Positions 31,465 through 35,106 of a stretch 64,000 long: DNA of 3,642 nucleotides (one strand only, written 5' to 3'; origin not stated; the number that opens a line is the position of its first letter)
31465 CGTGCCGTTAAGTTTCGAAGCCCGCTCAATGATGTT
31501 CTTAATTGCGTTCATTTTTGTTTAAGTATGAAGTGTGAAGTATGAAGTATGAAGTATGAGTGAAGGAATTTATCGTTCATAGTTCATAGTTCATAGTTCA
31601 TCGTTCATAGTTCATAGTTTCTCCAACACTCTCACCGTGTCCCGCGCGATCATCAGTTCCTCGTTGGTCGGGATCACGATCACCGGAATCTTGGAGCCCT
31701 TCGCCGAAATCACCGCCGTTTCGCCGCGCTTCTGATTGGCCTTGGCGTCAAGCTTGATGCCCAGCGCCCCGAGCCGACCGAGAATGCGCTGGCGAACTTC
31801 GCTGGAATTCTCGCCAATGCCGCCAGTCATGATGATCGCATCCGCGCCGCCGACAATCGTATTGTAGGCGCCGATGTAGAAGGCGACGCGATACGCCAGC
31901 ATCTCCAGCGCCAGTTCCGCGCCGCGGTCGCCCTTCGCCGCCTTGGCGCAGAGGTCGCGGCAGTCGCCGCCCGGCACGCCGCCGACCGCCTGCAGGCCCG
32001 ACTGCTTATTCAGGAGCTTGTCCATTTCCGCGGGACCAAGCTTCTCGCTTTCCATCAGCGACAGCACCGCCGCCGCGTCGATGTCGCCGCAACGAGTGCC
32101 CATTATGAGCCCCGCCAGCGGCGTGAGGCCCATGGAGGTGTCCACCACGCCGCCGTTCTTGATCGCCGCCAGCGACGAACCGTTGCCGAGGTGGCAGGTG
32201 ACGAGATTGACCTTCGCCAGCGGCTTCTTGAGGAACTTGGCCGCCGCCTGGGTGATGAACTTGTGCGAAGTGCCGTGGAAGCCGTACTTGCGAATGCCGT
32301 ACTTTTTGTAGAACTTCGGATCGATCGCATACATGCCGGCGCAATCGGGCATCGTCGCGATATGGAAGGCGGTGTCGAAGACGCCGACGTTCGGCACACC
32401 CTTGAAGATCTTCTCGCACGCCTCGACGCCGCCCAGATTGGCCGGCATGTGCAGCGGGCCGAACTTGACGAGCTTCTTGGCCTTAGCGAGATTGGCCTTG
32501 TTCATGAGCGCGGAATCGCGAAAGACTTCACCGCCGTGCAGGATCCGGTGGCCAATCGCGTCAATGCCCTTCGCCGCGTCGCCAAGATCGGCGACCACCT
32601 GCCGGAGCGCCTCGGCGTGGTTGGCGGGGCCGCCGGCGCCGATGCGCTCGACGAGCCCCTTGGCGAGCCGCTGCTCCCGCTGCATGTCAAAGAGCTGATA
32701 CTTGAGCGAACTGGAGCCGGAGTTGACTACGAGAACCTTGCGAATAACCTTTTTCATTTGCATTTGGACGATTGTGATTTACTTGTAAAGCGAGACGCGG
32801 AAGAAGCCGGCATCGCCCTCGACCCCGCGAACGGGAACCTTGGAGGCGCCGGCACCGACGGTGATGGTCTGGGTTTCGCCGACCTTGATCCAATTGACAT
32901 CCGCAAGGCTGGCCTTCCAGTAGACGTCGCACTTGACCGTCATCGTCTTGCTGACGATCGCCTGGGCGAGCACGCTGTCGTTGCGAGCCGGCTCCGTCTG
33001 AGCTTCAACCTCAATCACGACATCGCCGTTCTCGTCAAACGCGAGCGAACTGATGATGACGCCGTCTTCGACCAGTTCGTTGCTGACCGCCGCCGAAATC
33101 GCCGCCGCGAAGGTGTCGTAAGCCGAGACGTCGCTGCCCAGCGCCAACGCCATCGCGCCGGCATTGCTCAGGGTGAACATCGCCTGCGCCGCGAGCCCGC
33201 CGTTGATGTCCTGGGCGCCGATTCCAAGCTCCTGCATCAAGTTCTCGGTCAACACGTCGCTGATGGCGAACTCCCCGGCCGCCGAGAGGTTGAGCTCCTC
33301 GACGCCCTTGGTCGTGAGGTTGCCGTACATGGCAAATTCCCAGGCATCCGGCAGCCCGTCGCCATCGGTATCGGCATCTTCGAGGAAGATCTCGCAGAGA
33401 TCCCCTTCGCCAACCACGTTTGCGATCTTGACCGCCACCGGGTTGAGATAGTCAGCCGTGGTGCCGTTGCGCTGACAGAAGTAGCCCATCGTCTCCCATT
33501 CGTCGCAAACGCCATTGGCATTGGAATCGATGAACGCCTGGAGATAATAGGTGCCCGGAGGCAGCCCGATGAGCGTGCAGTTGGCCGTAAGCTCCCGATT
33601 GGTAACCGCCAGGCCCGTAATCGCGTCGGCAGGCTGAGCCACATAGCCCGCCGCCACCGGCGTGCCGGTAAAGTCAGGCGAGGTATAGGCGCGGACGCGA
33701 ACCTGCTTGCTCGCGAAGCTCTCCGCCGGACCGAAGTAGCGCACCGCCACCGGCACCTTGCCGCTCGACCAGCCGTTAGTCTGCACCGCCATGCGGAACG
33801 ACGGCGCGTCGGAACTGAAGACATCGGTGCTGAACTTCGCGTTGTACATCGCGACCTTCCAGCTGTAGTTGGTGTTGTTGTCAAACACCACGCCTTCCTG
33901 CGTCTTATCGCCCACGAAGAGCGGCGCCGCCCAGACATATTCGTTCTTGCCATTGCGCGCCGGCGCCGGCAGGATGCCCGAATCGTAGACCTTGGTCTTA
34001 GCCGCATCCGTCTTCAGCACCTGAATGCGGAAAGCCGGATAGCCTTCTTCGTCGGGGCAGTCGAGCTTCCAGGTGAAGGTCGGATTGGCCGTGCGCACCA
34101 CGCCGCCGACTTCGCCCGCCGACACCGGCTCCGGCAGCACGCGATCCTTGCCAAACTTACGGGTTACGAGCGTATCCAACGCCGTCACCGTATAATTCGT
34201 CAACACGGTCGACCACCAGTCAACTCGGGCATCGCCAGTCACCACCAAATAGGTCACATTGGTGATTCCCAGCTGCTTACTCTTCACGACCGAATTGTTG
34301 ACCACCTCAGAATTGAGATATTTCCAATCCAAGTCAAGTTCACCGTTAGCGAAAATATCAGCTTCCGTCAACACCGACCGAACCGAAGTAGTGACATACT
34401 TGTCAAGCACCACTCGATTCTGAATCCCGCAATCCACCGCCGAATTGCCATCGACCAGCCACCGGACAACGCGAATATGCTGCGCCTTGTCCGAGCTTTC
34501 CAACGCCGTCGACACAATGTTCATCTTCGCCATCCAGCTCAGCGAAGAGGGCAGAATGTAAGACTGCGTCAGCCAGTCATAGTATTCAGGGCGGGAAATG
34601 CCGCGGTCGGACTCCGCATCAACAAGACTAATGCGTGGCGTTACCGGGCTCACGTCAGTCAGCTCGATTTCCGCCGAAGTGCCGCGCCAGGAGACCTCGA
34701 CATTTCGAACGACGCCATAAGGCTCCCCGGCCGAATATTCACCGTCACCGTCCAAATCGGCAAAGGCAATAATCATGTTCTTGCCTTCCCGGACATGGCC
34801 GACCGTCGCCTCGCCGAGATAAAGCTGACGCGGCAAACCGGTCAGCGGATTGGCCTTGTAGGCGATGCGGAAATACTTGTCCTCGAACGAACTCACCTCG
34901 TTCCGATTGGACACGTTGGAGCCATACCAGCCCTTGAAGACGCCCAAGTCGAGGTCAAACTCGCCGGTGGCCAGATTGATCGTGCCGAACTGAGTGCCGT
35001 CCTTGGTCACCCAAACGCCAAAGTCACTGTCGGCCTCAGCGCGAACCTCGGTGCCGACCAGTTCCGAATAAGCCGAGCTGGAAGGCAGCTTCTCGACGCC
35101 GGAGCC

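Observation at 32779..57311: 24-kb block of three tandem giant secreted proteins (936, 2874 and 4225 aa): candidate undescribed surface-adhesin locus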

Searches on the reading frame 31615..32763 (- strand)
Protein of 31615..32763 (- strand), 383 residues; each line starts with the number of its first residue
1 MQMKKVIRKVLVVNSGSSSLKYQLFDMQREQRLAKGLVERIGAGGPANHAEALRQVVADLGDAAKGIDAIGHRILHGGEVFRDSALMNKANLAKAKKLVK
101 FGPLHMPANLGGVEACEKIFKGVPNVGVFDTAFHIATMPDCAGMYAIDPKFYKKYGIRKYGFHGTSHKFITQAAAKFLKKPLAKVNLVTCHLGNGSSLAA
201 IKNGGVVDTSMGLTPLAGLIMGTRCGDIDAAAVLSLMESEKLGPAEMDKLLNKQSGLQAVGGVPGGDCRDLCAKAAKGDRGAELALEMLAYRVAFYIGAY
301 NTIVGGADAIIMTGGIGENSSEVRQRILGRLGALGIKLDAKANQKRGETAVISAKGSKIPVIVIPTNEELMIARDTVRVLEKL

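Call 10: search_protein_families(library=pfam, proteins=[window:31615-32763:-], max_evalue=0.001)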
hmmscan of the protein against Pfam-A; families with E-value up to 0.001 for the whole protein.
window:31615-32763:- (383 aa): 1 family
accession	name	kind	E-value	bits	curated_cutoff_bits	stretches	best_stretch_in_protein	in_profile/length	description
PF00871.23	Acetate_kinase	-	1.4e-126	422.7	22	1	9-374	1-392/392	Acetokinase family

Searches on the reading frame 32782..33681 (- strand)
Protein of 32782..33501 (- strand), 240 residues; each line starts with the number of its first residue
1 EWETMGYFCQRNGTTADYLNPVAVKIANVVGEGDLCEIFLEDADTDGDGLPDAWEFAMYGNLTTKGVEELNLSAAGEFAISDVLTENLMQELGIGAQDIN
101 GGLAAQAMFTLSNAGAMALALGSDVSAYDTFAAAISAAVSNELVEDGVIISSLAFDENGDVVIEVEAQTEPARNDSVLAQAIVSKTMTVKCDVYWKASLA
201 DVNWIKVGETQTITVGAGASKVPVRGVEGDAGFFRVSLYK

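Call 52: search_protein_families(library=pfam, proteins=[window:32782-33501:-], max_evalue=1)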
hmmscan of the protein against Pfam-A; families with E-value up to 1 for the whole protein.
window:32782-33501:- (240 aa): 3 families
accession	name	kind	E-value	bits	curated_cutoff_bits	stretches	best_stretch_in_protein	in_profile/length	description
PF18884.5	TSP3_bac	-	0.00084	19.6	25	1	44-55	1-12/22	Bacterial TSP3 repeat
PF02412.23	TSP_3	-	0.0063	16.6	25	1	31-52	7-23/36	Thrombospondin type 3 repeat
PF03495.19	Binary_toxB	-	0.2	12.3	25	1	44-59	2-17/78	Clostridial binary toxin B/anthrax toxin PA Ca-binding domain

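Call 88: find_related_loci(query=A5, collection=metagenome_contigs, flank=10000)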
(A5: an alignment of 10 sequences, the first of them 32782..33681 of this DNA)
Query A5 (300 aa) in metagenome_contigs; peptide patterns used: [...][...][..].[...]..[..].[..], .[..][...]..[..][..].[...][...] (x = any residue, [..] = any of these).
251 stretches matched a pattern; 108 encode a relative of the query (tblastn E <= 1e-3); the best 80 are kept; 79 distinct loci.
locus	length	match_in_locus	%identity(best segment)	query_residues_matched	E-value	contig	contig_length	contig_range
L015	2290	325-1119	48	1-269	3e-71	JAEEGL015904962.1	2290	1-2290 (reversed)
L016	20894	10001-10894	42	1-298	2e-53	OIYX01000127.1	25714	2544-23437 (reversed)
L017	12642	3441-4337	33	1-300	2e-42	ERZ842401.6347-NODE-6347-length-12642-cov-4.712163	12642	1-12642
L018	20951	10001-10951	35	1-298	3e-42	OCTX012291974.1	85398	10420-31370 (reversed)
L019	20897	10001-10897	33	1-300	9e-40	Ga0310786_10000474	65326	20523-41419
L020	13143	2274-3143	33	1-296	3e-38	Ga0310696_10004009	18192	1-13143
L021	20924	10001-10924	32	1-300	2e-37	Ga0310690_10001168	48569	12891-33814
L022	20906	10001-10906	31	1-300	5e-36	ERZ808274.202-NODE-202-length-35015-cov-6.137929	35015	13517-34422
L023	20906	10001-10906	31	1-300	9e-36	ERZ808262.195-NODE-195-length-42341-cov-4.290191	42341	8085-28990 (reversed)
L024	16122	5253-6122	31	1-296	9e-36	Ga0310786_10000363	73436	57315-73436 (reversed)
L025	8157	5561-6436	34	1-298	2e-35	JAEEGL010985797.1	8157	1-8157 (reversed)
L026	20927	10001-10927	32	1-300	1e-34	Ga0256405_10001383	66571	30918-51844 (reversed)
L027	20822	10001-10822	34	1-279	1e-34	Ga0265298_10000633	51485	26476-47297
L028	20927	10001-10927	32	1-300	2e-37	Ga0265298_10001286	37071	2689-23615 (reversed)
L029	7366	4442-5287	32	1-275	3e-33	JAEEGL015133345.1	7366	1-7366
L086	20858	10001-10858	30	4-298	3e-19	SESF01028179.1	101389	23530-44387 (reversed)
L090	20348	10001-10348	42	4-121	3e-18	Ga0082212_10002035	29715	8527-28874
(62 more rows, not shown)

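Call 93: search_protein_families(library=pfam, proteins=[L086:10985-15952:+, L086:16006-17088:+, L086:17176-18207:+, L090:11317-15978:+, L090:15870-17135:+, L090:17223-19943:+], max_evalue=0.001)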
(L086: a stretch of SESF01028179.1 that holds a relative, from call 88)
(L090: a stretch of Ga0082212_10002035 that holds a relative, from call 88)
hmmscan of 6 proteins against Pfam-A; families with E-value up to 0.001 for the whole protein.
L086:10985-15952:+ (1656 aa): 6 families
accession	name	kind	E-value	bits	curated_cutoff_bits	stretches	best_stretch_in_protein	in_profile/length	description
PF02868.21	Peptidase_M4_C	-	6.5e-36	124.1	24.4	1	431-610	1-163/165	Thermolysin metallopeptidase, alpha-helical domain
PF05345.18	He_PIG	-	1.7e-33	115.4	24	4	1421-1502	11-95/96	Putative Ig domain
PF01447.24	Peptidase_M4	-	4.9e-23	82.6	22.4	1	302-428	17-145/145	Thermolysin metallopeptidase, catalytic domain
PF00629.30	MAM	-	1e-16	61.6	26.4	2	999-1143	10-153/158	MAM domain, meprin/A5/mu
PF07504.19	FTP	-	1.6e-12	47.5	21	1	124-174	1-51/51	Fungalysin/Thermolysin Propeptide Motif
PF22352.2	K319L-like_PKD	-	0.00031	21.1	27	0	1435-1502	14-84/84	K319L-like, PKD domain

L086:16006-17088:+ (361 aa): 2 families
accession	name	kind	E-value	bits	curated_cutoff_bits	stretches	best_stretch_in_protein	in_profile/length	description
PF00557.29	Peptidase_M24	-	1.3e-66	224.8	23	1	149-349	2-207/208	Metallopeptidase family M24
PF01321.24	Creatinase_N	-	7.4e-21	75.4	22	1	18-141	1-128/128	Creatinase/Prolidase N-terminal domain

L086:17176-18207:+ (344 aa): 4 families
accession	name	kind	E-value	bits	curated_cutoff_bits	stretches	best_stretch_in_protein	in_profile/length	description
PF00154.27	RecA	-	2.4e-126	421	27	1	10-272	2-262/262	recA bacterial DNA recombination protein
PF21096.2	RecA_C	-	3.1e-15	56.5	27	1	275-328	1-54/57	RecA C-terminal domain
PF08423.17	Rad51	-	1.6e-07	31.3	22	1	38-229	4-211/244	Rad51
PF06745.19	ATPase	-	2.4e-06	27.5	26.6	1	44-199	3-166/231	KaiC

L090:11317-15978:+ (1554 aa): 5 families
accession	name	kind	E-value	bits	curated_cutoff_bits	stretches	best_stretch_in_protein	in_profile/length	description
PF02868.21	Peptidase_M4_C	-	4.2e-40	137.8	24.4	1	433-612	1-163/165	Thermolysin metallopeptidase, alpha-helical domain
PF05345.18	He_PIG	-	2.2e-26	92.6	24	3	1163-1231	18-95/96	Putative Ig domain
PF01447.24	Peptidase_M4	-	1e-24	88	22.4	1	298-430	12-145/145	Thermolysin metallopeptidase, catalytic domain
PF00629.30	MAM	-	5e-24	85.4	26.4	2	994-1142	10-154/158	MAM domain, meprin/A5/mu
PF07504.19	FTP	-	3.8e-14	52.7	21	1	129-179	1-51/51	Fungalysin/Thermolysin Propeptide Motif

L090:15870-17135:+ (422 aa): 2 families
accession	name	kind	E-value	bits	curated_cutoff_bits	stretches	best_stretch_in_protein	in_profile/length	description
PF00557.29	Peptidase_M24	-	1.2e-67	228.2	23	1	208-408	2-207/208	Metallopeptidase family M24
PF01321.24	Creatinase_N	-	4.1e-19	69.8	22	1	77-200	1-128/128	Creatinase/Prolidase N-terminal domain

L090:17223-19943:+ (907 aa): 4 families
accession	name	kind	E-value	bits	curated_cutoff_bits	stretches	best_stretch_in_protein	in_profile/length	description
PF13603.12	tRNA-synt_1_2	-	3.9e-59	199.7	25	1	223-409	1-170/185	Leucyl-tRNA synthetase, editing domain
PF00133.28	tRNA-synt_1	-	1.2e-43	149.9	22.7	2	15-515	2-256/414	tRNA synthetases class I (I, L, M and V)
PF09334.17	tRNA-synt_1g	-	1.2e-23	84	20.1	1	43-174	7-135/391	tRNA synthetases class I (M)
PF08264.19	Anticodon_1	-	3.9e-20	72.7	25.1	1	760-868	8-143/148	Anticodon-binding domain of tRNA ligase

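Call 109: search_protein_families(library=ncbifam, alignment_id=A5, max_evalue=1)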
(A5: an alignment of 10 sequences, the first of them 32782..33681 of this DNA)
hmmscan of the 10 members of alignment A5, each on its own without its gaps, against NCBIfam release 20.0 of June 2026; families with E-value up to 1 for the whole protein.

A. member 1, window:32782-33681:- (300 aa): 1 family
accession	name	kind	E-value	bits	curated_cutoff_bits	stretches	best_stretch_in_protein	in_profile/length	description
NF012200.0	choice_anch_D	domain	0.11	13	45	1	160-235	30-97/108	choice-of-anchor D domain-containing protein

B. families by the number of members that match (of 10 scanned): 6 families
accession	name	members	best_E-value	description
NF001245.0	PRK00218.1-1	1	0.0092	high frequency lysogenization protein HflD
TIGR00998.1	8a0101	1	0.02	EmrA/EmrK family multidrug efflux transporter periplasmic adaptor subunit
TIGR03067.1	Planc_TIGR03067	1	0.093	TIGR03067 domain-containing protein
NF012200.0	choice_anch_D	1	0.11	choice-of-anchor D domain-containing protein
NF005044.0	PRK06458.1-4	1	0.11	hydrogenase 4 subunit F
NF002946.0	PRK03601.1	1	0.18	HTH-type transcriptional regulator HdfR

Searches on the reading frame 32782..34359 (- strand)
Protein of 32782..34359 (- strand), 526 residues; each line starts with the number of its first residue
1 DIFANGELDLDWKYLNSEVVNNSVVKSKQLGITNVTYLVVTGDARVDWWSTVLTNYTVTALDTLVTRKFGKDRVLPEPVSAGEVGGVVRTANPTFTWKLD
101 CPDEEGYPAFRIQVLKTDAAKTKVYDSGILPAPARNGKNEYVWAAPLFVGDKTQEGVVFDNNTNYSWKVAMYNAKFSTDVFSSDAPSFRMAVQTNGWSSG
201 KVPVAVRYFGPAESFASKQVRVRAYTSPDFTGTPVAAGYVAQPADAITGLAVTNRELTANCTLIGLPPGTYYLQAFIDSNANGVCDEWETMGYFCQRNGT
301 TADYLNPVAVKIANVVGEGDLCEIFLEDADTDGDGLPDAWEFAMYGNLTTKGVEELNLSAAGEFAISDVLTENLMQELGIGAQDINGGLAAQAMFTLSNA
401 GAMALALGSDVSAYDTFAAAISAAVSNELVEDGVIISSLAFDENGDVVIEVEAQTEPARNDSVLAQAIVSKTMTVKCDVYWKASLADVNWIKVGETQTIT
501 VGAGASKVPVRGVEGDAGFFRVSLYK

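Call 45: find_related_loci(query=window:32782-34359:-, collection=metagenome_contigs, flank=10000)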
Query window:32782-34359:- (526 aa) in metagenome_contigs; peptide patterns used: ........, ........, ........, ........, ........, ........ (x = any residue, [..] = any of these).
60 stretches matched a pattern, but none encodes a relative of the query by tblastn (E <= 1e-3).

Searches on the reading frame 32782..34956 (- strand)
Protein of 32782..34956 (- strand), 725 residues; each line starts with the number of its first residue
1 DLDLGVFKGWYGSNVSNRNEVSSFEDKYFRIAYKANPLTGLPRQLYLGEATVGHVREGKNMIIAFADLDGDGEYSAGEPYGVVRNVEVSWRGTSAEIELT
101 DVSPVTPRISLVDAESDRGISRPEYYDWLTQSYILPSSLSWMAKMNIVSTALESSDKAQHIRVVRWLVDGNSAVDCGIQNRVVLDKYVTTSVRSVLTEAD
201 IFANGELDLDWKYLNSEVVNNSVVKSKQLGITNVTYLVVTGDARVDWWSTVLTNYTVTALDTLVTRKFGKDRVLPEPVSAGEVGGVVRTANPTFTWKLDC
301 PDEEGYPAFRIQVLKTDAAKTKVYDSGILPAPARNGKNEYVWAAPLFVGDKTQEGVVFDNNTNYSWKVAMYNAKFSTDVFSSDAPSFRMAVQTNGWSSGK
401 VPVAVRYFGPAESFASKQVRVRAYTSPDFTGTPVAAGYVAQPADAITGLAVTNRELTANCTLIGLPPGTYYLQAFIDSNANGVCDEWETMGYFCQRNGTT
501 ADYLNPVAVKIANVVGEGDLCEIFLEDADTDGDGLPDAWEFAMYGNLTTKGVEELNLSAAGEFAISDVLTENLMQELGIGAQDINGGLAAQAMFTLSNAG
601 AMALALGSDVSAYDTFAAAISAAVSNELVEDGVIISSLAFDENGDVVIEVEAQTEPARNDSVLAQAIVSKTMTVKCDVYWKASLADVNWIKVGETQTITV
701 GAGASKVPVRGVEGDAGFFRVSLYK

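Call 72: search_protein_families(library=pfam, proteins=[window:32782-34956:-], max_evalue=1)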
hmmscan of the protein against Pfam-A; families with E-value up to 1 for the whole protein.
window:32782-34956:- (725 aa): 4 families
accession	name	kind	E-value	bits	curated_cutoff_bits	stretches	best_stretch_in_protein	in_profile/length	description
PF09912.14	DUF2141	-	0.00025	21.4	24.4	1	437-486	23-72/112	Uncharacterized protein conserved in bacteria (DUF2141)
PF03495.19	Binary_toxB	-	0.0014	19.2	25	0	529-544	2-17/78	Clostridial binary toxin B/anthrax toxin PA Ca-binding domain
PF18884.5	TSP3_bac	-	0.0065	16.7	25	1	529-540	1-12/22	Bacterial TSP3 repeat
PF13517.12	FG-GAP_3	-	0.34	12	26.9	0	58-72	41-55/61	FG-GAP-like repeat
